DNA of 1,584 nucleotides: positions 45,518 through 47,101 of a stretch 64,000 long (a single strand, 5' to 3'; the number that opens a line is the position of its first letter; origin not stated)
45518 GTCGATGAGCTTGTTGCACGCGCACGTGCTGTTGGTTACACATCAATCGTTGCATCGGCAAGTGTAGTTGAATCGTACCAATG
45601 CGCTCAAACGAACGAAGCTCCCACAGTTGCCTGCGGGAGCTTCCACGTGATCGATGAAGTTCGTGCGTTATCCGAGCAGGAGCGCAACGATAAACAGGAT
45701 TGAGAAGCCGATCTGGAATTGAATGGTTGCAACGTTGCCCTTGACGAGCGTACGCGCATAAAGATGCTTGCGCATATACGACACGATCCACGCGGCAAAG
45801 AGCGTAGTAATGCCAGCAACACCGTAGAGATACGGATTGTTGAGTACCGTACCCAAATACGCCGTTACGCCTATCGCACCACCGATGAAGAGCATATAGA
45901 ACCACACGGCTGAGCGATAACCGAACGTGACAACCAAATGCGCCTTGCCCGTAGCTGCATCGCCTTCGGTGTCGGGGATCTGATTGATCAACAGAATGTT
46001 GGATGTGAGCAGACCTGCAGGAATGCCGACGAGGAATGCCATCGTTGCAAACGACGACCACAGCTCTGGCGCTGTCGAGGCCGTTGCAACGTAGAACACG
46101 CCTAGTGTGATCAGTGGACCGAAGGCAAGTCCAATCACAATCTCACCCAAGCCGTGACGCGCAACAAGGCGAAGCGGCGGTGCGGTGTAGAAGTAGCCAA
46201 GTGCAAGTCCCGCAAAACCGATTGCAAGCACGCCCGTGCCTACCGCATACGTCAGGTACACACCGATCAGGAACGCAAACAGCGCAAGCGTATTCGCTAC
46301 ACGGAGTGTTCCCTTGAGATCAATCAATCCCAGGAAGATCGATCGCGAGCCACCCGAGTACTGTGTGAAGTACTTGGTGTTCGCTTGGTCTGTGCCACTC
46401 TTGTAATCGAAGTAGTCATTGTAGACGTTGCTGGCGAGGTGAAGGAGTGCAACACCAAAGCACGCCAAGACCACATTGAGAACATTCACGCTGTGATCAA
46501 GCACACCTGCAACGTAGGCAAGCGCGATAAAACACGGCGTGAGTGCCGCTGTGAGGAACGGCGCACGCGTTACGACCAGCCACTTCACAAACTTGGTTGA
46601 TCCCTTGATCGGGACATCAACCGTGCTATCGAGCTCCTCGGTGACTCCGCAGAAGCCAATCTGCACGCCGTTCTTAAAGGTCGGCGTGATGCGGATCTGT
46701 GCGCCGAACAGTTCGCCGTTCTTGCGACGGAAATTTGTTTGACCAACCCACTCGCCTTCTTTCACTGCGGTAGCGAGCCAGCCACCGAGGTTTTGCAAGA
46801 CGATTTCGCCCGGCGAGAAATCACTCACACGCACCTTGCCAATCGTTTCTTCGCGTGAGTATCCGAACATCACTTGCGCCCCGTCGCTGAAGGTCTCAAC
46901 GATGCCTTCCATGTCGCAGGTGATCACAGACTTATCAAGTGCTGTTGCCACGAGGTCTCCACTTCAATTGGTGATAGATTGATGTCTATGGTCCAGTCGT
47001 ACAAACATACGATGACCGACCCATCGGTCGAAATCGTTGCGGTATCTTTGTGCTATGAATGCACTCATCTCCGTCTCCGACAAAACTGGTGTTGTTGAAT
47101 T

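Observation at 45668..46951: PAS sensor domain fused in-frame to a UbiA-superfamily membrane prenyltransferase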

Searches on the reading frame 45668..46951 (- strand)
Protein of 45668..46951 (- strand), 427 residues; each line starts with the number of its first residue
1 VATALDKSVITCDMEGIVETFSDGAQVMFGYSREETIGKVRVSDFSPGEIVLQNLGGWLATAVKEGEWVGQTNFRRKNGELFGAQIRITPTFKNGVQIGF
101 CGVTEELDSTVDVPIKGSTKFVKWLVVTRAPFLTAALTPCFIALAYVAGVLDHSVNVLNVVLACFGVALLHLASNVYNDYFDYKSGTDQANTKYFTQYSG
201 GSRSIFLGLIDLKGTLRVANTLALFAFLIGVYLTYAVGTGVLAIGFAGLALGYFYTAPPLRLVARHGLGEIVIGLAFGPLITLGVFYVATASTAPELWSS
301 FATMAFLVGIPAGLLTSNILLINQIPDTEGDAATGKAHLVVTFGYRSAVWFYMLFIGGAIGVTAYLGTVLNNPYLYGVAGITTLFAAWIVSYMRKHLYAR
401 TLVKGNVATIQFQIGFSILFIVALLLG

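Call 3: search_protein_families(library=pfam, proteins=[window:45668-46951:-], max_evalue=1)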
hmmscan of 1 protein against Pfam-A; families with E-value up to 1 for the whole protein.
window:45668-46951:- (427 aa): 4 families
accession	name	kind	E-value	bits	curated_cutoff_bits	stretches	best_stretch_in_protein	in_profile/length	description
PF01040.23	UbiA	-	3.1e-28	99.2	34.2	1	137-394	2-233/250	UbiA prenyltransferase family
PF13426.13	PAS_9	-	4.3e-08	33.8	27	1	8-100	3-93/103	PAS domain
PF00989.32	PAS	-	0.0092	16.4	22.6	1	5-103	10-109/113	PAS fold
PF08447.18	PAS_3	-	0.019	15.6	25.6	1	21-103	4-88/89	PAS fold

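Call 4: search_protein_families(library=ncbifam, proteins=[window:45668-46951:-], max_evalue=1)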
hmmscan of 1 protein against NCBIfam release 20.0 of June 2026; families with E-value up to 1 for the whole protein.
window:45668-46951:- (427 aa): 23 families
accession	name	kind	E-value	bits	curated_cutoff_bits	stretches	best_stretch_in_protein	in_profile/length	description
NF004751.0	PRK06080.1-3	equivalog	4.1e-30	105.3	264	1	119-426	8-295/296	1,4-dihydroxy-2-naphthoate polyprenyltransferase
NF004749.0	PRK06080.1-1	equivalog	1.4e-27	96.7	277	1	115-426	13-307/311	1,4-dihydroxy-2-naphthoate polyprenyltransferase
NF009926.0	PRK13387.1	equivalog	9.9e-25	87.3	316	1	125-426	7-313/317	1,4-dihydroxy-2-naphthoate polyprenyltransferase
NF004617.0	PRK05951.1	equivalog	2.9e-24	85.7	239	1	148-426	40-299/306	prenyltransferase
NF004752.0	PRK06080.1-4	subfamily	1.4e-22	80.7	289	1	134-423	16-287/300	1,4-dihydroxy-2-naphthoate polyprenyltransferase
TIGR02235.1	menA_cyano-plnt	equivalog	1.8e-21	76.7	225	1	124-425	2-284/285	2-carboxy-1,4-naphthoquinone phytyltransferase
NF004750.0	PRK06080.1-2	equivalog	4.3e-14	52.5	346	1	120-371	5-246/301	1,4-dihydroxy-2-naphthoate polyprenyltransferase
NF004753.0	PRK06080.1-5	equivalog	1.4e-12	47.5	555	1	123-359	13-239/312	1,4-dihydroxy-2-naphthoate polyprenyltransferase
TIGR00751.1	menA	equivalog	4.5e-12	46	102.15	1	136-365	8-226/284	1,4-dihydroxy-2-naphthoate octaprenyltransferase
NF009523.0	PRK12884.1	equivalog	7.3e-12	45.1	269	1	152-402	31-256/279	prenyltransferase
NF005742.0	PRK07566.1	equivalog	2e-09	37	313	1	169-366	77-254/315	chlorophyll synthase ChlG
NF004754.0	PRK06080.1-6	equivalog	1.1e-07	31.6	522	1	131-365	19-242/308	1,4-dihydroxy-2-naphthoate polyprenyltransferase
NF009521.0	PRK12882.1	equivalog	5.7e-07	29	296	1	139-393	23-250/280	geranylgeranylglycerol-phosphate geranylgeranyltransferase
TIGR00229.1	sensory_box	domain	8.3e-07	29.2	22.9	1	8-107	17-116/126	PAS domain S-box protein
TIGR01476.1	chlor_syn_BchG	subfamily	1.7e-05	24.4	212.3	1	202-389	72-245/283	(bacterio)chlorophyll synthase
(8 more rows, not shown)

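Call 5: find_homologous_proteins(query=window:45668-46951:-, max_evalue=0.001)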
Query window:45668-46951:- (427 aa): 1881 proteins with E <= 0.001 among 8000 candidates; the best 120 are listed.
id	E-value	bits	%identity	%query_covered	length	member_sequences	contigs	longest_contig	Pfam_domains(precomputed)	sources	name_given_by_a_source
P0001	4.7e-267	904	96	100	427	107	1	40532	PF13426.14,PF01040.24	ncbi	-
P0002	2.0e-263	892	95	100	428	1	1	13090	PF13426.14,PF01040.24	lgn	-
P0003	2.4e-191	654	72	100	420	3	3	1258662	PF13426.14,PF01040.24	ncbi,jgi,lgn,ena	ncbi:MAG: hypothetical protein RL594_821 [Bacteroidota bacterium]|jgi:1,4-dihydroxy-2-naphthoate oct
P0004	2.1e-188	645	70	100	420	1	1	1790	PF13426.14,PF01040.24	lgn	-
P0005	7.5e-188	643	71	97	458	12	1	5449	PF13426.14,PF01040.24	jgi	-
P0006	3.3e-186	637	70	100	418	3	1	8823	PF13426.14,PF01040.24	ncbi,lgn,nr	ncbi:MAG TPA: UbiA family prenyltransferase [Candidatus Didemnitutus sp.]|nr:UbiA family prenyltrans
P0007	5.6e-186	637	70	100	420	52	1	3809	PF13426.14,PF01040.24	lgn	-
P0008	9.9e-186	636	69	100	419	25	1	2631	PF13426.14,PF01040.24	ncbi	-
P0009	5.2e-185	633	68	100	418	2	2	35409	PF13426.14,PF01040.24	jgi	-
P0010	8.8e-184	629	69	100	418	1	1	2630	PF13426.14,PF01040.24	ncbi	-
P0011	1.8e-181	622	68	100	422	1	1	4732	PF13426.14,PF01040.24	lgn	-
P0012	1.2e-180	619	67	100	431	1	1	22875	PF13426.14,PF01040.24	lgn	-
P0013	3.4e-180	618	68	100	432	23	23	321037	PF13426.14,PF01040.24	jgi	jgi:1,4-dihydroxy-2-naphthoate octaprenyltransferase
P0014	4.0e-180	617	67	100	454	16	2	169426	PF13426.14,PF01040.24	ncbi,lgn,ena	-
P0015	9.0e-174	596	64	100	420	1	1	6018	PF13426.14,PF01040.24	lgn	-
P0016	7.1e-171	587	65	99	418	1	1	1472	PF13426.14,PF01040.24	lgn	-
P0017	6.6e-170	584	64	100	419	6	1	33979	PF13426.14,PF01040.24,PF08448.17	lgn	-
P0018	8.1e-170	583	64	100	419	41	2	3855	PF13426.14,PF01040.24,PF08448.17,PF00989.32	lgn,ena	-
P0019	2.9e-169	581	64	100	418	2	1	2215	PF13426.14,PF01040.24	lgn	-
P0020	1.9e-168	579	63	100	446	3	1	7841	PF13426.14,PF01040.24,PF08448.17,PF00989.32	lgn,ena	-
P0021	1.2e-167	576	63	100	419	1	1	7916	PF13426.14,PF01040.24,PF08448.17,PF00989.32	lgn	-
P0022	2.0e-167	575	65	100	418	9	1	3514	PF13426.14,PF01040.24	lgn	-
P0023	3.2e-166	572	63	99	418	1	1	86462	PF13426.14,PF01040.24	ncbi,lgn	-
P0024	1.2e-165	570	63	99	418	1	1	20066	PF13426.14,PF01040.24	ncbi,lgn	-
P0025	7.9e-164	564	64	99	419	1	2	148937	PF13426.14,PF01040.24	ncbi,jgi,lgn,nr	ncbi:MAG: UbiA family prenyltransferase [Ignavibacteria bacterium]|nr:UbiA family prenyltransferase 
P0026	1.6e-163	563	63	98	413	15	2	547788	PF13426.14,PF01040.24,PF00989.32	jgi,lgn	-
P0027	2.9e-163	562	62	100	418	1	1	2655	PF13426.14,PF01040.24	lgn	-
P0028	1.0e-162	560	63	100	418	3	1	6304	PF13426.14,PF01040.24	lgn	-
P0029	1.4e-162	559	64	97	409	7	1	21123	PF13426.14,PF01040.24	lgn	-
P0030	2.1e-161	556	62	100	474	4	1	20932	PF13426.14,PF01040.24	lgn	-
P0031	3.0e-161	555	63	97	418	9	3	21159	PF13426.14,PF01040.24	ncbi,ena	-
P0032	6.3e-161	554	61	98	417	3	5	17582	PF13426.14,PF01040.24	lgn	-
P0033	7.6e-161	554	63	98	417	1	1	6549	PF13426.14,PF01040.24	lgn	-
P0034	7.7e-160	550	63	98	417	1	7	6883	PF13426.14,PF01040.24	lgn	-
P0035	9.8e-160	550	63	98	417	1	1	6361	PF13426.14,PF01040.24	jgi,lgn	-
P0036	1.0e-159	550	63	98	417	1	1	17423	PF13426.14,PF01040.24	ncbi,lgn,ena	-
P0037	1.4e-159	550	63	98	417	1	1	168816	PF13426.14,PF01040.24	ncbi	-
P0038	2.2e-159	549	64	99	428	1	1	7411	PF13426.14,PF01040.24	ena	-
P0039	2.6e-159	549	62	98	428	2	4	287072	PF13426.14,PF01040.24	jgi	jgi:1,4-dihydroxy-2-naphthoate polyprenyltransferase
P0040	3.8e-159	548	63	98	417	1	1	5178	PF13426.14,PF01040.24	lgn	-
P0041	1.3e-158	546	63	98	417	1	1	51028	PF13426.14,PF01040.24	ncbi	-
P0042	3.9e-158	545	62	98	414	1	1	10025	PF13426.14,PF01040.24,PF08448.17,PF00989.32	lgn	-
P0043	1.4e-157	543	63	95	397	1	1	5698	PF13426.14,PF01040.24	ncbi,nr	ncbi:MAG: hypothetical protein FGM24_10695, partial [Candidatus Kapabacteria bacterium]|nr:hypotheti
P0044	2.7e-157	542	62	96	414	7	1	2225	PF13426.14,PF01040.24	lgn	-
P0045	1.5e-156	540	63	99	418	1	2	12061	PF13426.14,PF01040.24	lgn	-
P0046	2.5e-155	536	61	98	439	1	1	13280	PF13426.14,PF01040.24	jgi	-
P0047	4.1e-154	532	63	96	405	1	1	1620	PF13426.14,PF01040.24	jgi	-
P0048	1.2e-149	517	60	99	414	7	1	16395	PF13426.14,PF01040.24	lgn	-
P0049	4.1e-147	509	60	95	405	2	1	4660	PF13426.14,PF01040.24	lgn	-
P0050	1.3e-140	487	61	94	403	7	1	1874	PF13426.14,PF01040.24,PF00989.32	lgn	-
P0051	1.6e-139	484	57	98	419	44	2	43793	PF13426.14,PF01040.24,PF08448.17,PF00989.32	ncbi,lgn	-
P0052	1.2e-137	477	57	96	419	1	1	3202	PF08447.19,PF13426.14,PF01040.24,PF00989.32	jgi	jgi:1,4-dihydroxy-2-naphthoate octaprenyltransferase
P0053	1.6e-137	477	58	96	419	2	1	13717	PF13426.14,PF01040.24,PF00989.32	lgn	-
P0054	1.1e-136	474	56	98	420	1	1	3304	PF13426.14,PF01040.24,PF08448.17,PF00989.32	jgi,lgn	jgi:1,4-dihydroxy-2-naphthoate octaprenyltransferase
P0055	5.5e-136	472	55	98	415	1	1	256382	PF13426.14,PF01040.24,PF08448.17,PF00989.32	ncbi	-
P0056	6.1e-136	472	57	98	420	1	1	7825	PF13426.14,PF01040.24,PF08448.17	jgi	jgi:1,4-dihydroxy-2-naphthoate octaprenyltransferase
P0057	1.7e-135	470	56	99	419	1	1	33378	PF08447.19,PF13426.14,PF01040.24,PF00989.32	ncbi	-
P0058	2.1e-135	470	56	97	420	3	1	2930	PF13426.14,PF01040.24,PF00989.32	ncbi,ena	ncbi:MAG: UbiA family prenyltransferase [Bacteroidota bacterium]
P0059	3.0e-135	469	55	98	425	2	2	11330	PF13426.14,PF01040.24,PF08448.17,PF00989.32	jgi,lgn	jgi:1,4-dihydroxy-2-naphthoate octaprenyltransferase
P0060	4.4e-135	469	57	98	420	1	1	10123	PF13426.14,PF01040.24,PF08448.17,PF00989.32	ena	-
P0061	9.0e-135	468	57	98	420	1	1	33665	PF13426.14,PF01040.24,PF08448.17,PF00989.32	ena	-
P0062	1.2e-134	467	57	96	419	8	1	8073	PF13426.14,PF01040.24,PF00989.32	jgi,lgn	jgi:1,4-dihydroxy-2-naphthoate octaprenyltransferase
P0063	2.5e-134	466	56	97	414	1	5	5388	PF13426.14,PF01040.24,PF00989.32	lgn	-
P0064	2.6e-134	466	54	98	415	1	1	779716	PF13426.14,PF01040.24,PF08448.17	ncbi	-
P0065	8.7e-134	465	56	98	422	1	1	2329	PF08447.19,PF13426.14,PF01040.24,PF08448.17,PF00989.32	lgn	-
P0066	2.1e-133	463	55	98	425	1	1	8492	PF13426.14,PF01040.24,PF08448.17,PF00989.32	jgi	jgi:1,4-dihydroxy-2-naphthoate octaprenyltransferase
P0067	2.4e-133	463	55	99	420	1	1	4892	PF08447.19,PF13426.14,PF01040.24,PF08448.17,PF00989.32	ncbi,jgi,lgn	jgi:1,4-dihydroxy-2-naphthoate octaprenyltransferase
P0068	3.9e-133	463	55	98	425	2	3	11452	PF13426.14,PF01040.24,PF08448.17,PF00989.32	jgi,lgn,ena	-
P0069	3.9e-133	463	54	98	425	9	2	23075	PF13426.14,PF01040.24,PF08448.17,PF00989.32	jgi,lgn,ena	-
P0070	6.5e-133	462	56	99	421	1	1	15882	PF13426.14,PF01040.24,PF08448.17,PF00989.32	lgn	-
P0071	8.9e-133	461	55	98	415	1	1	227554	PF13426.14,PF01040.24,PF08448.17,PF00989.32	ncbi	-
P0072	1.0e-132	461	55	98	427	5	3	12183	PF13426.14,PF01040.24,PF00989.32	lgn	-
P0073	1.1e-132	461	57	97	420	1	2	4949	PF08447.19,PF13426.14,PF01040.24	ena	-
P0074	1.9e-132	460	55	98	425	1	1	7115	PF13426.14,PF01040.24,PF08448.17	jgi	-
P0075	1.7e-131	457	55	99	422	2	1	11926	PF13426.14,PF01040.24,PF08448.17,PF00989.32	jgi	-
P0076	2.6e-131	457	56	97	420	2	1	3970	PF08447.19,PF13426.14,PF01040.24,PF08448.17,PF00989.32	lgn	-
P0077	4.1e-131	456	54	98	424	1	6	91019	PF13426.14,PF01040.24,PF08448.17,PF00989.32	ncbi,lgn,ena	-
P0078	5.4e-131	455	55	98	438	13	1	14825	PF13426.14,PF01040.24,PF08448.17,PF00989.32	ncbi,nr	ncbi:MAG: hypothetical protein A3G43_11565 [Ignavibacteria bacterium RIFCSPLOWO2_12_FULL_56_21]|nr:M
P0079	6.5e-131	455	54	98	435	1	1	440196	PF13426.14,PF01040.24,PF08448.17,PF00989.32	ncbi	-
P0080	4.0e-130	453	55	98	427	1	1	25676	PF13426.14,PF01040.24,PF00989.32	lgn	-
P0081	6.0e-130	452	54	99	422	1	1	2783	PF08447.19,PF13426.14,PF01040.24,PF08448.17,PF00989.32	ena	-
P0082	7.3e-130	452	56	97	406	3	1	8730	PF13426.14,PF01040.24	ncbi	-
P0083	1.3e-129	451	55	98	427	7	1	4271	PF13426.14,PF01040.24,PF08448.17,PF00989.32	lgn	-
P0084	2.1e-129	450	54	98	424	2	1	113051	PF13426.14,PF01040.24,PF08448.17,PF00989.32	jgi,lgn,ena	-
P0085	9.6e-129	448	53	98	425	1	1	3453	PF13426.14,PF01040.24,PF08448.17,PF00989.32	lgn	-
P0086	1.3e-128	448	53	98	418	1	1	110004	PF13426.14,PF01040.24,PF08448.17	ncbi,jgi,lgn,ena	-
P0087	1.3e-128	448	54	98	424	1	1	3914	PF13426.14,PF01040.24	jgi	jgi:1,4-dihydroxy-2-naphthoate polyprenyltransferase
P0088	3.7e-128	446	53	98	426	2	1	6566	PF13426.14,PF01040.24,PF08448.17,PF00989.32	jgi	jgi:1,4-dihydroxy-2-naphthoate octaprenyltransferase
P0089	6.9e-128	445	54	96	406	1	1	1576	PF13426.14,PF01040.24,PF08448.17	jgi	jgi:1,4-dihydroxy-2-naphthoate octaprenyltransferase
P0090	8.4e-128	445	54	98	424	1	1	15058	PF08447.19,PF13426.14,PF01040.24,PF08448.17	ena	-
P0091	1.0e-127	445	73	67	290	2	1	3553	PF13426.14,PF01040.24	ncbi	ncbi:MAG: UbiA family prenyltransferase, partial [Candidatus Kapaibacteriota bacterium]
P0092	1.2e-127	444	55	98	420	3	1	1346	PF13426.14,PF01040.24,PF00989.32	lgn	-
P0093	1.7e-127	444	53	98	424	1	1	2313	PF13426.14,PF01040.24,PF00989.32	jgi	jgi:1,4-dihydroxy-2-naphthoate octaprenyltransferase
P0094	1.8e-127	444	53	99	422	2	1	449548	PF13426.14,PF01040.24,PF00989.32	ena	-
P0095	8.1e-127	442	53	99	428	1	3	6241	PF13426.14,PF01040.24,PF08448.17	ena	-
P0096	8.5e-127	442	54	98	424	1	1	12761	PF08447.19,PF13426.14,PF01040.24,PF08448.17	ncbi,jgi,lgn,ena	-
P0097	2.5e-126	440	54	98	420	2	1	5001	PF13426.14,PF01040.24,PF00989.32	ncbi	-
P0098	3.8e-126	439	54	98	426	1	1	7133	PF13426.14,PF01040.24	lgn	-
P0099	4.3e-126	439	53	98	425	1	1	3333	PF13426.14,PF01040.24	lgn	-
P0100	6.0e-126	439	53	98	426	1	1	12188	PF13426.14,PF01040.24,PF08448.17,PF00989.32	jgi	jgi:1,4-dihydroxy-2-naphthoate octaprenyltransferase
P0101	7.2e-126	439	53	97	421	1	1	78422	PF08447.19,PF13426.14,PF01040.24,PF00989.32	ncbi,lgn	-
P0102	7.8e-126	438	53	98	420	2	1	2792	PF13426.14,PF01040.24,PF08448.17,PF00989.32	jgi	jgi:1,4-dihydroxy-2-naphthoate octaprenyltransferase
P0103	7.9e-126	438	53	98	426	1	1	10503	PF13426.14,PF01040.24,PF08448.17,PF00989.32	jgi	jgi:1,4-dihydroxy-2-naphthoate octaprenyltransferase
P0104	8.6e-126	438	53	98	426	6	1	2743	PF13426.14,PF01040.24,PF08448.17,PF00989.32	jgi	jgi:1,4-dihydroxy-2-naphthoate octaprenyltransferase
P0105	1.1e-125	438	53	98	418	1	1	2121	PF13426.14,PF01040.24,PF08448.17,PF00989.32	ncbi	-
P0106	1.1e-125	438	53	98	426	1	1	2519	PF13426.14,PF01040.24,PF08448.17,PF00989.32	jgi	jgi:1,4-dihydroxy-2-naphthoate octaprenyltransferase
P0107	1.2e-125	438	55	95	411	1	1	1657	PF08447.19,PF13426.14,PF01040.24,PF00989.32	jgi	jgi:1,4-dihydroxy-2-naphthoate octaprenyltransferase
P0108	1.5e-125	438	54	99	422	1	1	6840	PF13426.14,PF01040.24,PF08448.17,PF00989.32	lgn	-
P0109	3.8e-125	436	52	99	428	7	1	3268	PF13426.14,PF01040.24,PF08448.17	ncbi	-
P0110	4.6e-125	436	53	99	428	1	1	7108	PF13426.14,PF01040.24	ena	-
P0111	5.2e-125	436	53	99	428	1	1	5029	PF13426.14,PF01040.24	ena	-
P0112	5.2e-125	436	53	99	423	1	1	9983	PF13426.14,PF01040.24,PF08448.17,PF00989.32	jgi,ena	-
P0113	1.3e-124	434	53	99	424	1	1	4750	PF13426.14,PF01040.24,PF08448.17,PF00989.32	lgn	-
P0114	1.5e-124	434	54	97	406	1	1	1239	PF13426.14,PF01040.24,PF00989.32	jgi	jgi:1,4-dihydroxy-2-naphthoate octaprenyltransferase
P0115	1.5e-124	434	53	99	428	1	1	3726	PF13426.14,PF01040.24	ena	-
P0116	1.5e-124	434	53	98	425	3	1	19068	PF13426.14,PF01040.24,PF08448.17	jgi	jgi:1,4-dihydroxy-2-naphthoate octaprenyltransferase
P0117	1.8e-124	434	52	99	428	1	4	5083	PF13426.14,PF01040.24,PF08448.17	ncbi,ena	-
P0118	2.2e-124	434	52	99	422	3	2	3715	PF13426.14,PF01040.24,PF08448.17,PF00989.32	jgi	-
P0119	3.8e-124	433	52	99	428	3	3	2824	PF13426.14,PF01040.24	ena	-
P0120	4.1e-124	433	52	99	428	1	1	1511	PF13426.14,PF01040.24,PF08448.17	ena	-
